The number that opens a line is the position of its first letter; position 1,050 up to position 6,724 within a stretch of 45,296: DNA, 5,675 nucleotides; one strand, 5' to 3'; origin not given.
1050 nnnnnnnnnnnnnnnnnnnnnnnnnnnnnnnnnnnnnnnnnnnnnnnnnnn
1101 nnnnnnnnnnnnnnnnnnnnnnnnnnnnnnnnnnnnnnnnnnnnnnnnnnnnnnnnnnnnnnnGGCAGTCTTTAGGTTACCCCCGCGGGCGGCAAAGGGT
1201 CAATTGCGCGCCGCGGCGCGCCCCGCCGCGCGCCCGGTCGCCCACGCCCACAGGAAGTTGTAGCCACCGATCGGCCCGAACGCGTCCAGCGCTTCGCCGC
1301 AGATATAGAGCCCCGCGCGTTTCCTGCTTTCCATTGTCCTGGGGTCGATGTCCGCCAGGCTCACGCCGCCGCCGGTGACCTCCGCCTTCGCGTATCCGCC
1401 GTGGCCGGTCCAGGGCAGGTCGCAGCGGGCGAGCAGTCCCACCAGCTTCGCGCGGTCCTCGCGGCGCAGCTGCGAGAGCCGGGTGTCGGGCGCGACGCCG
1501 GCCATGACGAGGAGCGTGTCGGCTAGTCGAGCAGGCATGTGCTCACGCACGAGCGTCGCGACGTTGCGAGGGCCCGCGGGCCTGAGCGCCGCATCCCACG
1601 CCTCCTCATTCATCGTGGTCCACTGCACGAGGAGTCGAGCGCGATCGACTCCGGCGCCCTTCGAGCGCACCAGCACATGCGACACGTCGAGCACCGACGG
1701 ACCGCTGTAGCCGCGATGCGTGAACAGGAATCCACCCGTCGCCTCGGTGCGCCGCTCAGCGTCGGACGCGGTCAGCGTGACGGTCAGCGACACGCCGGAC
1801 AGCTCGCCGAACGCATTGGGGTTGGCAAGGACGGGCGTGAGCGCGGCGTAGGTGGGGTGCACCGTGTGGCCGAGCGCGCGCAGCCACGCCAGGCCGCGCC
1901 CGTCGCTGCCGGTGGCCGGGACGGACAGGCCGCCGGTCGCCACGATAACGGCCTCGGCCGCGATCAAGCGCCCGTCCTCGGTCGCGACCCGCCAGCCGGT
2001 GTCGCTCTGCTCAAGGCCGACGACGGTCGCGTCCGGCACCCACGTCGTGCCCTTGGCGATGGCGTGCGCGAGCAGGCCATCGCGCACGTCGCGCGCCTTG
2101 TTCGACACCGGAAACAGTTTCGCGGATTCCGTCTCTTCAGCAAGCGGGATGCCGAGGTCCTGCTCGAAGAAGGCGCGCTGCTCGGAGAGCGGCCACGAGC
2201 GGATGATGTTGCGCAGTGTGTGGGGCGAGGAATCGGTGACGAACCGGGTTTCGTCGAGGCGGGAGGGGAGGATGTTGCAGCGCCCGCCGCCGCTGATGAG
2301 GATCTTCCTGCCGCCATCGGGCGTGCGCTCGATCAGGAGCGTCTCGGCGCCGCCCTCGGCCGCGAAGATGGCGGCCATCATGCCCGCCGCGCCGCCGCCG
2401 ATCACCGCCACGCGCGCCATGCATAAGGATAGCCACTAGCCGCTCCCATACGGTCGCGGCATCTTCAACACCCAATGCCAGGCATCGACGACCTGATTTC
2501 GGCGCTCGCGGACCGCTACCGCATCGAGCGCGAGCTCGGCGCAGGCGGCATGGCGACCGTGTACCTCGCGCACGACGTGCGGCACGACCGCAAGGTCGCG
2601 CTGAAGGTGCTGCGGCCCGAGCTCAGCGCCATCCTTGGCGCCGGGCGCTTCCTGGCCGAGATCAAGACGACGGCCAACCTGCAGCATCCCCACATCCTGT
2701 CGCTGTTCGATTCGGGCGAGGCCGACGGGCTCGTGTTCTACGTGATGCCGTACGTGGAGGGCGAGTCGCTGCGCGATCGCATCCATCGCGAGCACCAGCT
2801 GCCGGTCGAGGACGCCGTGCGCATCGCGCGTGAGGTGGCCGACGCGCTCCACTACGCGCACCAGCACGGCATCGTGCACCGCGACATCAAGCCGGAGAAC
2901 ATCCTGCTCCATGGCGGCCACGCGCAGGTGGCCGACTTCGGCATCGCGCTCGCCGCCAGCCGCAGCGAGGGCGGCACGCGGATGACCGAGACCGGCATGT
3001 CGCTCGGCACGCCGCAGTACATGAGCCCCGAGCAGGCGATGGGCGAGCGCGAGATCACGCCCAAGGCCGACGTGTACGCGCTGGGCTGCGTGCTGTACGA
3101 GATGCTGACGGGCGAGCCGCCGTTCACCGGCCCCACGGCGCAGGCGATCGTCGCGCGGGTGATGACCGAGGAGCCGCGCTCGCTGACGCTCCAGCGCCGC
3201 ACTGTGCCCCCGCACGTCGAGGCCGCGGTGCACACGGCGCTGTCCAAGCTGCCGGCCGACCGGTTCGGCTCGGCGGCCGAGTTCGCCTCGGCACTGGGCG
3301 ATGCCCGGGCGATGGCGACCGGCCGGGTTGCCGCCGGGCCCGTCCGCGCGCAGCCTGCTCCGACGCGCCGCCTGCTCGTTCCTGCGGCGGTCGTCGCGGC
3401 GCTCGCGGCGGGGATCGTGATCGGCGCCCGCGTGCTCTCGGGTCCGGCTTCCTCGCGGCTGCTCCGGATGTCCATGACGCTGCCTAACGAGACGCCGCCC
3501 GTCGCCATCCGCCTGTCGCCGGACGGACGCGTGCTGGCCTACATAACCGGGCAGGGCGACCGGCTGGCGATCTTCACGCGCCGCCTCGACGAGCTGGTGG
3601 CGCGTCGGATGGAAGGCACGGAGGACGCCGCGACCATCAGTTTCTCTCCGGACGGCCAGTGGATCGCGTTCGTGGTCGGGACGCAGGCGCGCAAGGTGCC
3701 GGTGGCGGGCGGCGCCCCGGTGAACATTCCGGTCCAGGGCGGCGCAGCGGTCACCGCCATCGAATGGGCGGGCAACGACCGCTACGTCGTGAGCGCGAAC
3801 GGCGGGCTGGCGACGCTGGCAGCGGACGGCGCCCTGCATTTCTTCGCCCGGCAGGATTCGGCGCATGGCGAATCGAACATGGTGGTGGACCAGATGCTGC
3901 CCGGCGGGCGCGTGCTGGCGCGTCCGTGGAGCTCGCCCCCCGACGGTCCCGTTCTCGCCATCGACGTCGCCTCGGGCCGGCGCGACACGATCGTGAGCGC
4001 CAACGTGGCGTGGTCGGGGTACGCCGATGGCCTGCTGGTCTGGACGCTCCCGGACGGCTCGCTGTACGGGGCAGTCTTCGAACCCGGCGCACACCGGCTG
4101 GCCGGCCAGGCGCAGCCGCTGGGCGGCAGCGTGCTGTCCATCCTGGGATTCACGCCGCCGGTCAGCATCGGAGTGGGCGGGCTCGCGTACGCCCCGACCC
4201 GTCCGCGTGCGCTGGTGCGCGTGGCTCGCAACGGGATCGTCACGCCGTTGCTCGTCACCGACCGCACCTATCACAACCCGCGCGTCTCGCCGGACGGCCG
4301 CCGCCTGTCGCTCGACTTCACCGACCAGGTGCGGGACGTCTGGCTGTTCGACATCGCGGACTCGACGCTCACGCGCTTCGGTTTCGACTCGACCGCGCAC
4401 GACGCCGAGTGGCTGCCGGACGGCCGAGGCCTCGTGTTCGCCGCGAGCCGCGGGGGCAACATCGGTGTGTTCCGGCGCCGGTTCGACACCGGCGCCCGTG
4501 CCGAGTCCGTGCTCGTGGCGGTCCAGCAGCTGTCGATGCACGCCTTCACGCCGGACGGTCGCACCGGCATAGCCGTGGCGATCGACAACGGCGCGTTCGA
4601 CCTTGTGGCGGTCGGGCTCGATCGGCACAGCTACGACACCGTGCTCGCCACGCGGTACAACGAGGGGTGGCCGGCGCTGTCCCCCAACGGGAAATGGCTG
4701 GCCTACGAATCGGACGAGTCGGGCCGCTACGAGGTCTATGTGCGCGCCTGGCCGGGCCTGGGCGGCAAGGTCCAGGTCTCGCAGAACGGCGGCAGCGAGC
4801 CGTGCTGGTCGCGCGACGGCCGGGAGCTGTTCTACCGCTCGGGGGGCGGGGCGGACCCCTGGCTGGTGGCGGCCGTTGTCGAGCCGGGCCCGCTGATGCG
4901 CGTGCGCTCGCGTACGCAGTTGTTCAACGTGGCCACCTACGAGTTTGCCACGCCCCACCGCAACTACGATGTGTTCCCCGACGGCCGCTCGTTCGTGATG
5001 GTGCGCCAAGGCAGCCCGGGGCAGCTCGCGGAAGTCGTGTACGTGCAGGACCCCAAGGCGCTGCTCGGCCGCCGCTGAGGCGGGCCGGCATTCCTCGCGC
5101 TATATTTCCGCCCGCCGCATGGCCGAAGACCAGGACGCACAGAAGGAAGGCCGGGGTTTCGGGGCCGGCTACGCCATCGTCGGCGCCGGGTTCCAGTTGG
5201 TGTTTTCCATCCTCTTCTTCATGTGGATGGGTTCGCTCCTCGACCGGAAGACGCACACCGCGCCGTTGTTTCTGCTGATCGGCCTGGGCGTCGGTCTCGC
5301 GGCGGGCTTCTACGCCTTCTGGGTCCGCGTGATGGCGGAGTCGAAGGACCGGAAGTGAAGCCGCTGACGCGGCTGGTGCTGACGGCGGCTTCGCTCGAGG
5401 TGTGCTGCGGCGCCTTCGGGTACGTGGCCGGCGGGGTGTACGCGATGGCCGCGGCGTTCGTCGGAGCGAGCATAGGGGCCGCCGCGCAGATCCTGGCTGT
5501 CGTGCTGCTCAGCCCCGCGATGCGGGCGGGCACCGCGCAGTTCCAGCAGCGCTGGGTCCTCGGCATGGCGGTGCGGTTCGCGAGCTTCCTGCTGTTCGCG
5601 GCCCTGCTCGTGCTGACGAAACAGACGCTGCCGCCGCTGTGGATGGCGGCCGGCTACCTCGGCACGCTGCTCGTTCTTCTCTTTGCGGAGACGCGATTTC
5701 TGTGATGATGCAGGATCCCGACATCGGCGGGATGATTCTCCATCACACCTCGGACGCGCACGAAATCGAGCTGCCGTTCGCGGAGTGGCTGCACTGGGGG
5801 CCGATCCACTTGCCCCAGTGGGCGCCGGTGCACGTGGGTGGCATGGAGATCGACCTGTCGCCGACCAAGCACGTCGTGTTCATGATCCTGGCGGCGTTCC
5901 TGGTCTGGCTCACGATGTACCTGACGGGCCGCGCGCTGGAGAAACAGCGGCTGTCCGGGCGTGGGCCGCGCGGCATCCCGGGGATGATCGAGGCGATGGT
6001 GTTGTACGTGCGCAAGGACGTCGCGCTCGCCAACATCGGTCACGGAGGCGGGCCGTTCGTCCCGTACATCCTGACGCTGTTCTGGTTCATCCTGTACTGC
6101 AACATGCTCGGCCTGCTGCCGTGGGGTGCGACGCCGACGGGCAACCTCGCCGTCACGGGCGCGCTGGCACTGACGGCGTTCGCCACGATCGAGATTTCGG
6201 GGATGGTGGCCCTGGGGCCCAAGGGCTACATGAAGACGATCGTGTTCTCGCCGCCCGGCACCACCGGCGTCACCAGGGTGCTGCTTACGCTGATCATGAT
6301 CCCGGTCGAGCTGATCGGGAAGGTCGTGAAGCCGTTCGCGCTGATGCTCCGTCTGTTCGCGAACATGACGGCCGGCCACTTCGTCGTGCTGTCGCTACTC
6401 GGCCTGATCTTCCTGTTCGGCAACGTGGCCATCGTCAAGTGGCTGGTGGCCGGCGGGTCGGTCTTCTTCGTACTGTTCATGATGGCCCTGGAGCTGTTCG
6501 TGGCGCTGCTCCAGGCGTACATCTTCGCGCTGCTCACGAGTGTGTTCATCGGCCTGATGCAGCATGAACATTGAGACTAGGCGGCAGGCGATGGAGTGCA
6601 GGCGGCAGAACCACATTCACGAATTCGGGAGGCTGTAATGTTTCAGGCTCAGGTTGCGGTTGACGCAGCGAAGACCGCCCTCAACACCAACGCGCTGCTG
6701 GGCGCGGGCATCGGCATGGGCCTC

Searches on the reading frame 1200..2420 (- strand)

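Call 23: search_protein_families(library=pfam, proteins=[window:1200-2420:-], max_evalue=0.001)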
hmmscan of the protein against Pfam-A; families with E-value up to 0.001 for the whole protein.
window:1200-2420:- (406 aa): 11 families
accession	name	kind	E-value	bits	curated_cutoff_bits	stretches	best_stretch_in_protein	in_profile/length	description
PF03486.20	HI0933_like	-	6e-66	222.8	50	1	3-401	2-243/244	HI0933-like protein Rossmann domain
PF22780.1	HI0933_like_1st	-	3.1e-17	63.3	27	1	192-348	2-165/165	HI0933-like protein barrel and H2TH domain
PF00890.30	FAD_binding_2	-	1.3e-09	38.2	20.4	1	4-47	2-45/414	FAD binding domain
PF07992.20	Pyr_redox_2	-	1.6e-09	38.1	26.1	1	3-35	2-31/291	Pyridine nucleotide-disulphide oxidoreductase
PF01266.30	DAO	-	1.8e-08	34.7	27.9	2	114-311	153-312/353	FAD dependent oxidoreductase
PF12831.13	FAD_oxidored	-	4.3e-08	33.3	27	1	4-163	2-145/416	FAD dependent oxidoreductase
PF01134.28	GIDA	-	1.5e-05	24.7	22.1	1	4-32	2-30/391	Glucose inhibited division protein A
PF13454.12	NAD_binding_9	-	6.4e-05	23.4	21.8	1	5-163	1-153/155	FAD-NAD(P)-binding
PF13738.12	Pyr_redox_3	-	0.00014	21.7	30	0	6-33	2-30/305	Pyridine nucleotide-disulphide oxidoreductase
PF01494.25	FAD_binding_3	-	0.00033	20.4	22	1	2-34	2-34/349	FAD binding domain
PF13450.12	NAD_binding_8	-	0.00069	20.3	21.9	0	6-35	1-30/68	NAD(P)-binding Rossmann-like domain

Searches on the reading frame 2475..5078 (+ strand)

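Call 23: search_protein_families(library=pfam, proteins=[window:2475-5078:+], max_evalue=0.001)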
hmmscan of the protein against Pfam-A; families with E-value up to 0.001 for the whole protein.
window:2475-5078:+ (867 aa): 7 families
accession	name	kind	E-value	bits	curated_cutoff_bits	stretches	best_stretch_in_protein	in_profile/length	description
PF00069.31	Pkinase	-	2.7e-51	175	31.7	1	15-248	1-236/263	Protein kinase domain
PF07714.23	PK_Tyr_Ser-Thr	-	4.3e-34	118.4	23.1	1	17-263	3-248/258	Protein tyrosine and serine/threonine kinase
PF07676.18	PD40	-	1.1e-24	86.2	20.9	1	723-756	4-38/38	WD40-like Beta Propeller Repeat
PF01636.29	APH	-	1.9e-06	28.2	23.2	0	23-126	7-105/239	Phosphotransferase enzyme family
PF23414.1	Beta-prop_EML_2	-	4.5e-05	23.4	90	0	334-446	34-147/266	Echinoderm microtubule-associated protein second beta-propeller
PF25174.1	Beta-prop_THOC3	-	0.00016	21.3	305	0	344-399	176-230/272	THOC3 beta-propeller domain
PF00400.38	WD40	-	0.00064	20.6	27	0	387-398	16-27/39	WD domain, G-beta repeat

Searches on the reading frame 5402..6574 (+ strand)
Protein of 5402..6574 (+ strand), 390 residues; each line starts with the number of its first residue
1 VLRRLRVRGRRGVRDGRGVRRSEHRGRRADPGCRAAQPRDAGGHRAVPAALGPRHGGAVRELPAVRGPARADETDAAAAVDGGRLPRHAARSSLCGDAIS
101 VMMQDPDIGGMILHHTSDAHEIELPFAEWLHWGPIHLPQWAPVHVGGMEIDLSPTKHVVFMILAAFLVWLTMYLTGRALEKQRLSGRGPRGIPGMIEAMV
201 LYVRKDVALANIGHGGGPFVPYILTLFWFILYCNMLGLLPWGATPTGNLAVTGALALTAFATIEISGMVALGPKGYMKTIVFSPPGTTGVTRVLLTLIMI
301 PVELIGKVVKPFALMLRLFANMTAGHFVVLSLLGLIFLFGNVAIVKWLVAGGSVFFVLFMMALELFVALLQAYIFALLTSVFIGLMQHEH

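Call 23: search_protein_families(library=pfam, proteins=[window:5402-6574:+], max_evalue=0.001)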
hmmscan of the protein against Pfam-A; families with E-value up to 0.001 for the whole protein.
window:5402-6574:+ (390 aa): 1 family
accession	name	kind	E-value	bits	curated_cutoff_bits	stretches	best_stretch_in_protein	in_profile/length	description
PF00119.25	ATP-synt_A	-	2e-50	172.1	33.9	1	159-383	2-216/217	ATP synthase A chain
